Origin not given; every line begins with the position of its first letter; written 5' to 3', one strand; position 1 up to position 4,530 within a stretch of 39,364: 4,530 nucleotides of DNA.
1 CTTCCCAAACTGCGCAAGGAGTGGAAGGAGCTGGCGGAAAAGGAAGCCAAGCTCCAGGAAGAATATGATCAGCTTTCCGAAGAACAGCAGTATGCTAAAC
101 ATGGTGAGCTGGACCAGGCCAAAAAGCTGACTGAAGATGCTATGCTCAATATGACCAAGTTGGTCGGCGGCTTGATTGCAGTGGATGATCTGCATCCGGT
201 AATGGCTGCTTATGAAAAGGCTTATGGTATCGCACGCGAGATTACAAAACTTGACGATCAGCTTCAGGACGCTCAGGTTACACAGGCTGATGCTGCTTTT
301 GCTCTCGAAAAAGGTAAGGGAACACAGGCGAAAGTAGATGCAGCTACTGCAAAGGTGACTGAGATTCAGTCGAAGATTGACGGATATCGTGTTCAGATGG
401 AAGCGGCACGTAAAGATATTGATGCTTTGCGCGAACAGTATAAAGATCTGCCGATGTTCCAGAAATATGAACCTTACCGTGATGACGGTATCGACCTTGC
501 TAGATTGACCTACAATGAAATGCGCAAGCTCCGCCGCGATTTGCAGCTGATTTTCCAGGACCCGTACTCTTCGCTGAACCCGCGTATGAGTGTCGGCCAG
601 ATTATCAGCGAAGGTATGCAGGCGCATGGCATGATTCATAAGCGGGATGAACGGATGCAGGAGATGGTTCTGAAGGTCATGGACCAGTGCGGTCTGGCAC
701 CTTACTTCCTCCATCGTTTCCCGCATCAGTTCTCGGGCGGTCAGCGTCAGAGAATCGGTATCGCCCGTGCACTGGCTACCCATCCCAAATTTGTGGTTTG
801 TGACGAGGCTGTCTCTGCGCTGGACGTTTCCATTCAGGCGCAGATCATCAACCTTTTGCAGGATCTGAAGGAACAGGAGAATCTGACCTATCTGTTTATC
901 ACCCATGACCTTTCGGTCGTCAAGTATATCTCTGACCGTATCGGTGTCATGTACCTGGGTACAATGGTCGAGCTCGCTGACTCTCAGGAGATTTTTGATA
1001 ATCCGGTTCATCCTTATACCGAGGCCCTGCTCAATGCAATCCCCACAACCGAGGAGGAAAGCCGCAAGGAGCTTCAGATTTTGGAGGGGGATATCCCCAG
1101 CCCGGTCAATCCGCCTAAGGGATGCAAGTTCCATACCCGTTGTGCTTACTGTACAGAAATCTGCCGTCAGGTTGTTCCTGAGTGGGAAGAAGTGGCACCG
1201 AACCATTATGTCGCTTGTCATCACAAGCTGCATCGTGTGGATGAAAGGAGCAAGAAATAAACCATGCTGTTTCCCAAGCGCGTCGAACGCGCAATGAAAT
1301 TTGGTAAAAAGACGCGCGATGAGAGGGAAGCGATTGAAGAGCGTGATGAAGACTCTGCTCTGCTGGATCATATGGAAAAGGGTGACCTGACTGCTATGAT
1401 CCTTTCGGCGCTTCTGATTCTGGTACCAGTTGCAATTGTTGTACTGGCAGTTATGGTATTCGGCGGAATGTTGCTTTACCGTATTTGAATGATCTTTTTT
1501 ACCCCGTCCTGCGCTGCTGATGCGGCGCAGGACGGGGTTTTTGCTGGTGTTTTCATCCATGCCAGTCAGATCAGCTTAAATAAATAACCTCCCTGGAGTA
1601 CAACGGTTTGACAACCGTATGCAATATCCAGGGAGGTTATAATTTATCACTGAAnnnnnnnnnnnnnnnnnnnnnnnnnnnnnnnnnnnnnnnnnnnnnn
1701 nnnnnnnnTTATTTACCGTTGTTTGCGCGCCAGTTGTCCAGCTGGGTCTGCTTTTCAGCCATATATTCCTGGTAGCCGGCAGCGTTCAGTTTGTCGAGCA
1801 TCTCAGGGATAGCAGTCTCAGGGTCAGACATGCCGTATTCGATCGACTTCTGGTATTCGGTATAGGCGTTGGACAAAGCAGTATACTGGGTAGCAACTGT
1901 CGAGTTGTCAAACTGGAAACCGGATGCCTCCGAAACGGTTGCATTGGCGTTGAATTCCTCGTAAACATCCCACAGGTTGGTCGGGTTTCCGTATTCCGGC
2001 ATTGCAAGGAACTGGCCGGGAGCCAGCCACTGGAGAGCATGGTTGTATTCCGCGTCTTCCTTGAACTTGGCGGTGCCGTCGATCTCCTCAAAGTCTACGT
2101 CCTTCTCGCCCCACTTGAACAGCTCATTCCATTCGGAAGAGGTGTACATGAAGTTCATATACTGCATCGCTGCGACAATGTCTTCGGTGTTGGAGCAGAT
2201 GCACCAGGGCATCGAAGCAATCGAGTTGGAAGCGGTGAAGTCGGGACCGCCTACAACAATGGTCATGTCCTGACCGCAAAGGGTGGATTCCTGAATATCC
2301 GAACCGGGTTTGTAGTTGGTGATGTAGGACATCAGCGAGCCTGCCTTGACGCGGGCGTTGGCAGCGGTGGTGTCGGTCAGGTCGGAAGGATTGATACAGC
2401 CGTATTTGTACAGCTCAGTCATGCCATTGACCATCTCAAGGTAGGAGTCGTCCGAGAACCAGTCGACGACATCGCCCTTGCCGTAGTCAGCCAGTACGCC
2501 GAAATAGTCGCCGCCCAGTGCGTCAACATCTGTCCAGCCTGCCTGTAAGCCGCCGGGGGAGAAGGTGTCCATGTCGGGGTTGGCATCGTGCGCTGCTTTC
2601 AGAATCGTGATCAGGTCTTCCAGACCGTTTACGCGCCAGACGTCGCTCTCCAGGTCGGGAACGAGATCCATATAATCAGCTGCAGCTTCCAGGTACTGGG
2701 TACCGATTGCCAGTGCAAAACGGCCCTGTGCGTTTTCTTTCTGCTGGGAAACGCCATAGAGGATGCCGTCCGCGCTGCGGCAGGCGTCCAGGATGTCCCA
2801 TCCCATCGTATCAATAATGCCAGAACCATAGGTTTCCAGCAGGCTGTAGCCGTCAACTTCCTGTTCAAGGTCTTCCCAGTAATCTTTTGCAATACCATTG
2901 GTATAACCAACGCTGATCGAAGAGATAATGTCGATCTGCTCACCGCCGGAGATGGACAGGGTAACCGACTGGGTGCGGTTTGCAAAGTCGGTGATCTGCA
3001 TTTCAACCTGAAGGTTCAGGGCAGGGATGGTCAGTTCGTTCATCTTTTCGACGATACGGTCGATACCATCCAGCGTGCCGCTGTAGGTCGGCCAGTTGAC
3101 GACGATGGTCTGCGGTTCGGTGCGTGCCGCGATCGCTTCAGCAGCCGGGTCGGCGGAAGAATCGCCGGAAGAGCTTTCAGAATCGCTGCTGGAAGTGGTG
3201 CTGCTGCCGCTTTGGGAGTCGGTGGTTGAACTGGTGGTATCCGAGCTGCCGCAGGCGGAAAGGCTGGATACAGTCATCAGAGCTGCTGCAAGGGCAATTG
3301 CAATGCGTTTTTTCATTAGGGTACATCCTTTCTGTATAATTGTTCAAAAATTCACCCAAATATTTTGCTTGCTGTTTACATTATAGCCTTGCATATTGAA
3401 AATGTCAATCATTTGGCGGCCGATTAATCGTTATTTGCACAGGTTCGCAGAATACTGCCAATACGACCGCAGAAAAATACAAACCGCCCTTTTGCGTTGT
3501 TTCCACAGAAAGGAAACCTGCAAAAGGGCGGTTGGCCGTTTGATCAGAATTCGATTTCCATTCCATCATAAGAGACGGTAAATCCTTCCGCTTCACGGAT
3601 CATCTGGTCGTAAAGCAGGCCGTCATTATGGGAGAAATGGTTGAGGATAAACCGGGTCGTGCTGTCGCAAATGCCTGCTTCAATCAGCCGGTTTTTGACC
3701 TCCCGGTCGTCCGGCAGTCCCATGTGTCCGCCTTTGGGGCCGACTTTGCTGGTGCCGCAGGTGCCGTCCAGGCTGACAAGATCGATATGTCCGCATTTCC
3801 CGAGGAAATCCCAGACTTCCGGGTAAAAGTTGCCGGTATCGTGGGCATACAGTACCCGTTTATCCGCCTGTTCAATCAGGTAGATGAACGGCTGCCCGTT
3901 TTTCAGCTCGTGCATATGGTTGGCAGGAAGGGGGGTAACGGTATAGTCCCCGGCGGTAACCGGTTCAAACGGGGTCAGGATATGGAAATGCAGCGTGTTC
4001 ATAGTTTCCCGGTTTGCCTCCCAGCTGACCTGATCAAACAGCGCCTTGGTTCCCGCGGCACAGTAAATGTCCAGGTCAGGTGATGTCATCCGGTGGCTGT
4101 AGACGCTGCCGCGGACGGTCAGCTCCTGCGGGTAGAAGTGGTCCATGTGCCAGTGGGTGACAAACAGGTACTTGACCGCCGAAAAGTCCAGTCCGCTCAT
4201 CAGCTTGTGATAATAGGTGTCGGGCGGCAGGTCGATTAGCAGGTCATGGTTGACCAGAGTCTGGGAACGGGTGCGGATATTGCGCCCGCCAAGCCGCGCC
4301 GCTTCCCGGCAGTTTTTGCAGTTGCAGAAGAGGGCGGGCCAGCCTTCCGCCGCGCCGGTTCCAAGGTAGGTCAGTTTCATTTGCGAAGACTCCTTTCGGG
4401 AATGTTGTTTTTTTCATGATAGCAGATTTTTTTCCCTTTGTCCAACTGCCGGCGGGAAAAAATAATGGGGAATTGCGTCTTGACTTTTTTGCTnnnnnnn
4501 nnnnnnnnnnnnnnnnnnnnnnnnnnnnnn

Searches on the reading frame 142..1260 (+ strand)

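Call 49: search_protein_families(library=pfam, proteins=[window:142-1260:+])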
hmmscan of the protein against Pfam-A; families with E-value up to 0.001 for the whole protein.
window:142-1260:+ (372 aa): 3 families
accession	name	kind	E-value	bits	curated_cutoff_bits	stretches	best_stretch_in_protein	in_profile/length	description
PF08352.17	oligo_HPY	-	1.3e-20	74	27.1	1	276-341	1-65/65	Oligopeptide/dipeptide transporter, C-terminal region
PF00005.33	ABC_tran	-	3.1e-14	54.2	25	1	117-224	44-136/137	ABC transporter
PF02463.25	SMC_N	-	0.00035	20.5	40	1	53-270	101-212/220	RecF/RecN/SMC N terminal domain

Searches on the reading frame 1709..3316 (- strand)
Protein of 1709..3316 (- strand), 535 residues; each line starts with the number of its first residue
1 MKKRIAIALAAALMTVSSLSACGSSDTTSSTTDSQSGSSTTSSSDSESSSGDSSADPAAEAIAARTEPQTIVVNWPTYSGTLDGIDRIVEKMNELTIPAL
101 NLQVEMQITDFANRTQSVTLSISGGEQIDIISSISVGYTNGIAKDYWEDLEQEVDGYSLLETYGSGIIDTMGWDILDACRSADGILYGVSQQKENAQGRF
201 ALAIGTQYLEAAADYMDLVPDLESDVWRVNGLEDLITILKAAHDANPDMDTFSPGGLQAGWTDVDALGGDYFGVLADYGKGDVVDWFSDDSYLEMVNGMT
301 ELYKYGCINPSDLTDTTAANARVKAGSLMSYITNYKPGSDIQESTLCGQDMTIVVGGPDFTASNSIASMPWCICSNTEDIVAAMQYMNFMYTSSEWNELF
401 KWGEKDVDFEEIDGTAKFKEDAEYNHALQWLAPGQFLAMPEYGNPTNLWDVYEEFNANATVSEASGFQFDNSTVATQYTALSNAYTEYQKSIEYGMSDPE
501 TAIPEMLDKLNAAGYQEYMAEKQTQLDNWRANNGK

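Call 49: search_protein_families(library=pfam, proteins=[window:1709-3316:-])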
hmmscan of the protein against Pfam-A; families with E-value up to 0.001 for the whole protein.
window:1709-3316:- (535 aa): 1 family
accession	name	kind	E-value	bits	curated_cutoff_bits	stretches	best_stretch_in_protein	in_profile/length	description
PF12010.13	DUF3502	-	1.4e-22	80.3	24.4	1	464-531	2-69/69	Domain of unknown function (DUF3502)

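Call 70: find_encoding_contigs(protein=window:1709-3316:-, flank=10000, max_places=3)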
Protein window:1709-3316:- (535 aa): 10 contigs read that carry it; 3 places shown.
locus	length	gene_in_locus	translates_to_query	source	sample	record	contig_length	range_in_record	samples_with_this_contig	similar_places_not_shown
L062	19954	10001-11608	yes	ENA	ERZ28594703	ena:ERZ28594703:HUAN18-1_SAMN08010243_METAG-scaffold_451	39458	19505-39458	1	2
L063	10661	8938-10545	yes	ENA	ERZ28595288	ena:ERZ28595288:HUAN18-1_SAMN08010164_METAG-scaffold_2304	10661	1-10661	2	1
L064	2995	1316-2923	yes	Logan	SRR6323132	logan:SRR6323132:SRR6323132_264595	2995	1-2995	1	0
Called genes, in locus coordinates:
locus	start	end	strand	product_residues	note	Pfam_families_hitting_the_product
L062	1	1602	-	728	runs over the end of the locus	PF13328:HD_4, PF01966:HD, PF04607:RelA_SpoT, PF02824:TGS, PF19296:RelA_AH, PF28438:RelA_RIS, PF13291:ACT_4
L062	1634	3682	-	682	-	PF01368:DHH, PF02272:DHHA1, PF17768:RecJ_OB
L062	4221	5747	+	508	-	PF01554:MatE (weak), PF01943:Polysacc_synt, PF03023:MurJ (weak)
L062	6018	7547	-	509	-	-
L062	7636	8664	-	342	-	PF00793:DAHP_synth_1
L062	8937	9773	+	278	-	PF23023:Anti-Pycsar_Apyc1 (weak), PF12706:Lactamase_B_2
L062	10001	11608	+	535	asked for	PF12010:DUF3502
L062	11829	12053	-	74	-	-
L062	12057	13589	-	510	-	PF00005:ABC_tran, PF08352:oligo_HPY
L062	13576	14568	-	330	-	PF02463:SMC_N, PF00005:ABC_tran, PF13304:AAA_21, PF08352:oligo_HPY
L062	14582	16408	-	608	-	PF12911:OppC_N, PF25390:WD40_RLD, PF00415:RCC1 (faint), PF13540:RCC1_2, PF25390:WD40_RLD, PF13540:RCC1_2 (weak), PF00528:BPD_transp_1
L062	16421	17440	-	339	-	PF19300:BPD_transp_1_N, PF00528:BPD_transp_1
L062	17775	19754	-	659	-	PF00496:SBP_bac_5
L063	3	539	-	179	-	?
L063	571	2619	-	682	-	PF01368:DHH, PF02272:DHHA1, PF17768:RecJ_OB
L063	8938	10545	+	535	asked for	PF12010:DUF3502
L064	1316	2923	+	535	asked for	PF12010:DUF3502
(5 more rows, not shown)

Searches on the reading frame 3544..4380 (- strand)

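Call 49: search_protein_families(library=pfam, proteins=[window:3544-4380:-])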
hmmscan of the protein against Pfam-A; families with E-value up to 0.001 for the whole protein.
window:3544-4380:- (278 aa): 1 family
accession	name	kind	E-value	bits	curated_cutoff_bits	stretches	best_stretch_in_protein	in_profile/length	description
PF12706.13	Lactamase_B_2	-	1.4e-15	57.8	27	1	63-222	25-180/200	Beta-lactamase superfamily domain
